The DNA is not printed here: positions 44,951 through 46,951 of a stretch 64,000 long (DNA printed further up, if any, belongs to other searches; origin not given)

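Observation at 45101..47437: g12 (DUF2460) carries a 567-aa in-frame N-terminal extension yet keeps an internal SD+ATG at the canonical start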

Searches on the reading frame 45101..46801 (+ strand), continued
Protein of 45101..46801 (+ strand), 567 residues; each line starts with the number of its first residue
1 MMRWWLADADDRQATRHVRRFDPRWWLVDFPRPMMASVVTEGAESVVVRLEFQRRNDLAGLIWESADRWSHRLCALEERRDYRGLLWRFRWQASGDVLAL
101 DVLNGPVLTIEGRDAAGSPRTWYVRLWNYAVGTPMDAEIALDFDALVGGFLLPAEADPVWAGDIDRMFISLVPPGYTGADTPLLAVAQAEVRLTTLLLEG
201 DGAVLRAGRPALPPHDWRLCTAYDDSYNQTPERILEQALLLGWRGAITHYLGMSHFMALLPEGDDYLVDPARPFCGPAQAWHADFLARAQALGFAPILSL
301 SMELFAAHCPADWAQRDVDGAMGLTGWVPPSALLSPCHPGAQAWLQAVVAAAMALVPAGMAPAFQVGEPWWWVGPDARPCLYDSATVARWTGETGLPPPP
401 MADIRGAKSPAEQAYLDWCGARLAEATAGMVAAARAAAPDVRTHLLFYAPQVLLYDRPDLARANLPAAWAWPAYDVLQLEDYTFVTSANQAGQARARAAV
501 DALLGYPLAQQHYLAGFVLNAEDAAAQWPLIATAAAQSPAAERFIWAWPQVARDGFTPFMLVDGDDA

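Call 74: find_related_loci(query=P0151, collection=viral_contigs, flank=5000)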
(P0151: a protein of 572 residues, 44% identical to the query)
Query P0151 (572 aa) in viral_contigs; peptide patterns used: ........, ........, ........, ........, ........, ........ (x = any residue, [..] = any of these).
6 stretches matched a pattern; 4 encode a relative of the query (tblastn E <= 1e-3); 4 distinct loci.
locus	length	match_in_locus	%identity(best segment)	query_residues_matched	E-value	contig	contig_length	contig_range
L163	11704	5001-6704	42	16-571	3e-139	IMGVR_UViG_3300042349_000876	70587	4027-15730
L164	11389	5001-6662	40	7-571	2e-114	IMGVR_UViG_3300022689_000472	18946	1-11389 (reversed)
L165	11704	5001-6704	42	16-571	3e-139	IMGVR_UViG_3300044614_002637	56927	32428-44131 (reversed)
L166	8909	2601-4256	39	19-571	5e-110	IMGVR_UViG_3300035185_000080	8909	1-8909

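Call 77: search_protein_families(library=pfam, proteins=[L163:958-3042:+, L163:3042-4469:+, L163:4683-6812:+, L163:8136-8789:+, L163:9021-9803:+, L164:4968-7319:+, L164:8529-10862:+], max_evalue=0.001)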
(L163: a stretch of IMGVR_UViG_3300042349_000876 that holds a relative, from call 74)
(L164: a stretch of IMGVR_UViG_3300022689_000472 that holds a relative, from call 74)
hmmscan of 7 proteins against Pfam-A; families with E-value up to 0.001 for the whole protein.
L163:958-3042:+ (694 aa): 1 family
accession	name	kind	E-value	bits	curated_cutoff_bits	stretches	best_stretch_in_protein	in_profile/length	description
PF22337.1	Phage_fiber_rpt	-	4.9e-05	23.4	27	1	145-170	3-28/34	Phage tail fiber repeats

L163:3042-4469:+ (475 aa): 0 families

L163:4683-6812:+ (709 aa): 2 families
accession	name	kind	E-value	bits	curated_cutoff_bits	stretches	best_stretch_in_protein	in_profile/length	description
PF23845.1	TIM-barrel_NCTSP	-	8.4e-87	291.8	27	1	306-671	1-346/348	Non-contractile tail sheath protein TIM barrel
PF23844.1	NCTSP_N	-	1e-30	106.8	27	1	110-298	1-188/191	Non-contractile tail sheath N-terminal domain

L163:8136-8789:+ (217 aa): 2 families
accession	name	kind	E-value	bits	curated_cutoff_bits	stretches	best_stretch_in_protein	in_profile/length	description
PF00929.31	RNase_T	-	2.6e-16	61.1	24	1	40-195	1-163/164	Exonuclease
PF13482.12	RNase_H_2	-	0.00039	20.8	22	0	42-142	3-85/165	RNase_H superfamily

L163:9021-9803:+ (260 aa): 1 family
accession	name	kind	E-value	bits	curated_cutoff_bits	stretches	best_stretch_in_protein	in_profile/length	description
PF02511.20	Thy1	-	9.9e-41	140.1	24.8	1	18-224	3-191/191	Thymidylate synthase complementing protein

L164:4968-7319:+ (783 aa): 3 families
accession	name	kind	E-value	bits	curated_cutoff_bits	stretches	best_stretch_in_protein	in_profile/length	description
PF23845.1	TIM-barrel_NCTSP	-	5.8e-125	417.3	27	1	211-564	1-348/348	Non-contractile tail sheath protein TIM barrel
PF23844.1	NCTSP_N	-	9.9e-92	305.8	27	1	16-206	1-191/191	Non-contractile tail sheath N-terminal domain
PF09343.15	DUF2460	-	1.5e-77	260.2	30.4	1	578-777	1-204/205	Conserved hypothetical protein 2217 (DUF2460)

L164:8529-10862:+ (777 aa): 2 families
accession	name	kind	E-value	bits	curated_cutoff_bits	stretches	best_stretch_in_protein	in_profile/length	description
PF13550.12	Phage-tail_3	-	3.4e-26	92.5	23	1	263-426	3-161/164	Putative phage tail protein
PF23666.2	Rcc01698_C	-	2.2e-22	79.7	27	1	525-619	1-97/98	Rcc01698-like, C-terminal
